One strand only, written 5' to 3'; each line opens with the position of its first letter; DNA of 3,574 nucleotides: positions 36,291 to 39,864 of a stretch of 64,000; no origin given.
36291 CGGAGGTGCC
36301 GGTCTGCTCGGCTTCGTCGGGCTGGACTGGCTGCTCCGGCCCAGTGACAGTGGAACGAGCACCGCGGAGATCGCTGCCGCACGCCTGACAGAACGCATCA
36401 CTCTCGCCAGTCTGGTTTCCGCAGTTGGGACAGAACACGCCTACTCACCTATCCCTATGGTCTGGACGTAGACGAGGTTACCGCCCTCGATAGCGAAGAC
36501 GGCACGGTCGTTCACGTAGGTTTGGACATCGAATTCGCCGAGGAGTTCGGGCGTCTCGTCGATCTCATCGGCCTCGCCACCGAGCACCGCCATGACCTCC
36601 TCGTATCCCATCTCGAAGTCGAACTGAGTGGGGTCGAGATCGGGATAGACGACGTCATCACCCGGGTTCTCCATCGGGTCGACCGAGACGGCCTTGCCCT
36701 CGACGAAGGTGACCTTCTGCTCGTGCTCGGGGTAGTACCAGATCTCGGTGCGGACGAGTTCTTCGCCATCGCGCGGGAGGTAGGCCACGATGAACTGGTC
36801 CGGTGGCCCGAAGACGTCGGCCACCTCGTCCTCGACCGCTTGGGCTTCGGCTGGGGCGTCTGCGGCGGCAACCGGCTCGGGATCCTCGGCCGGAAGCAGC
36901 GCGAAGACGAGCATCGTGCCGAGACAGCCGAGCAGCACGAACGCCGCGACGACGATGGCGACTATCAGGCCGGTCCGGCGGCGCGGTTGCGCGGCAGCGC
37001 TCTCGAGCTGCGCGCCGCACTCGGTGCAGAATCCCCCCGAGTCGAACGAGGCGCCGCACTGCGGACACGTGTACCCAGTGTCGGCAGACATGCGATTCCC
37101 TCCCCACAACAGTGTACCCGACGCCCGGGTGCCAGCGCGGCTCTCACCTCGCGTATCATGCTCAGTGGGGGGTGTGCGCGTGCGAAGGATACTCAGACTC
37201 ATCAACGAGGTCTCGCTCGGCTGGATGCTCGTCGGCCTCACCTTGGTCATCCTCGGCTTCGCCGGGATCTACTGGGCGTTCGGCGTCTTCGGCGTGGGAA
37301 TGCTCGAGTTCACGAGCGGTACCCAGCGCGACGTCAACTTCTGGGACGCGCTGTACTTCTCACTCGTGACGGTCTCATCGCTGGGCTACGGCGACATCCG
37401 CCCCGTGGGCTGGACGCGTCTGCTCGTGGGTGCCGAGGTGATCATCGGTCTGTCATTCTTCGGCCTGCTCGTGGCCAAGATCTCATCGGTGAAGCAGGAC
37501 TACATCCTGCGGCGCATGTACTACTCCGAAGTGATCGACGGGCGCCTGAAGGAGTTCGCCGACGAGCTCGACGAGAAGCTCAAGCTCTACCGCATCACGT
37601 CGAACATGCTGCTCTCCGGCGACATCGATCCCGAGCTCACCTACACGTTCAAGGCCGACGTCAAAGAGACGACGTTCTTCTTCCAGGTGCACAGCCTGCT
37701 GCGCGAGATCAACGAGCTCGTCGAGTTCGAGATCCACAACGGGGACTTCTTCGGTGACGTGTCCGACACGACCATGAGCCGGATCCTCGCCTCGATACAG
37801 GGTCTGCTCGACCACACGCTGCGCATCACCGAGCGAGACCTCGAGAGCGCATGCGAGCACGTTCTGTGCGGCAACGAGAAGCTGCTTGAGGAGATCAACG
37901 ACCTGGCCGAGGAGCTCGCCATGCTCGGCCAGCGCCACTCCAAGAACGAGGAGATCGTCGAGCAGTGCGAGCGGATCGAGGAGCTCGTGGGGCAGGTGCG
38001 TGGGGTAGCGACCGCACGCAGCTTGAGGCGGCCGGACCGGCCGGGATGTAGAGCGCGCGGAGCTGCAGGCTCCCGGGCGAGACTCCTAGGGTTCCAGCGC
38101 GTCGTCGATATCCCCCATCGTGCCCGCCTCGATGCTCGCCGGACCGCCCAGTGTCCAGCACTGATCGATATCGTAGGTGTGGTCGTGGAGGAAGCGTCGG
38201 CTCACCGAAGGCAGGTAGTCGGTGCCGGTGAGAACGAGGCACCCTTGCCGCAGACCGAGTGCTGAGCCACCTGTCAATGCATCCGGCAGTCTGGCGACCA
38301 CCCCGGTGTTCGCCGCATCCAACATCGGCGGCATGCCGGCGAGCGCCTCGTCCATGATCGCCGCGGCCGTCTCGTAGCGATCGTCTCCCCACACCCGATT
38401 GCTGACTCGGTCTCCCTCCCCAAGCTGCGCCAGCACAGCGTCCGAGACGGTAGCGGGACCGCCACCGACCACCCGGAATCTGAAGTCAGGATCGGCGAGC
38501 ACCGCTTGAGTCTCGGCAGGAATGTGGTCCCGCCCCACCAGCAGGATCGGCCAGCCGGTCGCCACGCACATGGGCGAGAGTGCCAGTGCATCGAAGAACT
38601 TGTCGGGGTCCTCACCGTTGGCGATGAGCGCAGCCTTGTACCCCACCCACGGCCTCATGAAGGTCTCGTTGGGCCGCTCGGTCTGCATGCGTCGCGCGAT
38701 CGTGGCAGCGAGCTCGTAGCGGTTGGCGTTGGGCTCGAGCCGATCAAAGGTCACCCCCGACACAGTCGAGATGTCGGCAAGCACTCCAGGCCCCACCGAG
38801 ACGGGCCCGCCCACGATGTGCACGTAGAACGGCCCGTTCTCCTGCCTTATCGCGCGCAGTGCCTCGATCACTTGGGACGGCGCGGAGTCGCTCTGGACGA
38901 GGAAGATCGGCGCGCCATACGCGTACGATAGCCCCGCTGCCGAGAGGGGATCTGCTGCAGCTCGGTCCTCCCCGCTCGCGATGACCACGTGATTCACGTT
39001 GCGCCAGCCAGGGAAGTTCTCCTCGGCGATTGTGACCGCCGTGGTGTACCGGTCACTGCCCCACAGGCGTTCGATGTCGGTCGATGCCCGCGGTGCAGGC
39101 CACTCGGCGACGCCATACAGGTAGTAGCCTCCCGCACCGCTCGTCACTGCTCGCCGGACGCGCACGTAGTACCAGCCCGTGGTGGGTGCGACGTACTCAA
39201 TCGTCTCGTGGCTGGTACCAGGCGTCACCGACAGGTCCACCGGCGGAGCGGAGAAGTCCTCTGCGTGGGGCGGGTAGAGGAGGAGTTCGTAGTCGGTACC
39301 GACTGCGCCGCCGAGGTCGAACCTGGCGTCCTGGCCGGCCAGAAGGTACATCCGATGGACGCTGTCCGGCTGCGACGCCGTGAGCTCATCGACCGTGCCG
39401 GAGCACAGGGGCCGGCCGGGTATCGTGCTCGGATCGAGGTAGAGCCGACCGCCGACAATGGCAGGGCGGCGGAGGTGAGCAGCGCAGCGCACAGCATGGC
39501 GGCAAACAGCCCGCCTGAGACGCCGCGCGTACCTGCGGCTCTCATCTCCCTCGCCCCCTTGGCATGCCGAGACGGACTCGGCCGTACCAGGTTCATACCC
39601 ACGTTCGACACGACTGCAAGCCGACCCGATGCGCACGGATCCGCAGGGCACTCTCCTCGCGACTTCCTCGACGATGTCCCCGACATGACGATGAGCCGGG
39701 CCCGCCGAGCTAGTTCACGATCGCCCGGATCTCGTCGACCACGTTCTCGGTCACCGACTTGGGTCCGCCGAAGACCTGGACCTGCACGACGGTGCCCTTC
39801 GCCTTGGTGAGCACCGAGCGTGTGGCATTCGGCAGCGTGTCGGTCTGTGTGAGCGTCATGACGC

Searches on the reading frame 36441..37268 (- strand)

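Call 65: search_protein_families(library=pfam, proteins=[window:36441-37268:-], max_evalue=0.001)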
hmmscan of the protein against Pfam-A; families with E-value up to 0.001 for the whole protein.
window:36441-37268:- (275 aa): 1 family
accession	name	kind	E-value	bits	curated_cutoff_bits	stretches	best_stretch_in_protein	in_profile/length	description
PF07191.17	Zn_ribbon_6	-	0.00077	19.9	25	0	63-91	14-42/67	Double zinc ribbon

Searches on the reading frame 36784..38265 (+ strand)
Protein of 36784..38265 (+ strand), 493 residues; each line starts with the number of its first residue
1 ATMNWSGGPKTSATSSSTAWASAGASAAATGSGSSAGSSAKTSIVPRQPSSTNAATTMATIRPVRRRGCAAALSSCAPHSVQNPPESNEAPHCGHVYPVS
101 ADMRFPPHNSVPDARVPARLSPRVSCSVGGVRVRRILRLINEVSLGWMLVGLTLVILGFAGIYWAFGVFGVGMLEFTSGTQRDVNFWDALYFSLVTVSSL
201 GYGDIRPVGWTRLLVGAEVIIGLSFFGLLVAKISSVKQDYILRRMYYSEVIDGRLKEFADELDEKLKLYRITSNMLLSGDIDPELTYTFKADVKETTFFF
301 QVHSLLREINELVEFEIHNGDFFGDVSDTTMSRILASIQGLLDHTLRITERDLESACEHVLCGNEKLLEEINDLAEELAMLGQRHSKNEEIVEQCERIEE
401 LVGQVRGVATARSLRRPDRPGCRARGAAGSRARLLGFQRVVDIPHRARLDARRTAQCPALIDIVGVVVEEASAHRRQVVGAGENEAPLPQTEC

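Call 21: search_protein_families(library=pfam, proteins=[window:36784-38265:+], max_evalue=0.001)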
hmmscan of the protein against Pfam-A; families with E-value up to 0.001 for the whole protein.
window:36784-38265:+ (493 aa): 1 family
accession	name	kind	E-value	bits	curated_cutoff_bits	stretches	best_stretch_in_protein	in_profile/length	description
PF07885.22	Ion_trans_2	-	7.6e-14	51.8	22.5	1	164-235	14-75/79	Ion channel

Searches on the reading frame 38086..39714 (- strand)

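Call 21: search_protein_families(library=pfam, proteins=[window:38086-39714:-], max_evalue=0.001)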
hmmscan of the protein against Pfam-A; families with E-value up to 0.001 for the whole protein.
window:38086-39714:- (542 aa): 1 family
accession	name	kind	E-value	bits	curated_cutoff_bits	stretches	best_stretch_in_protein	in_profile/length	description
PF04122.17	CW_binding_2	-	1.1e-36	125.6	24.9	3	216-310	1-71/73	Cell wall binding domain 2 (CWB2)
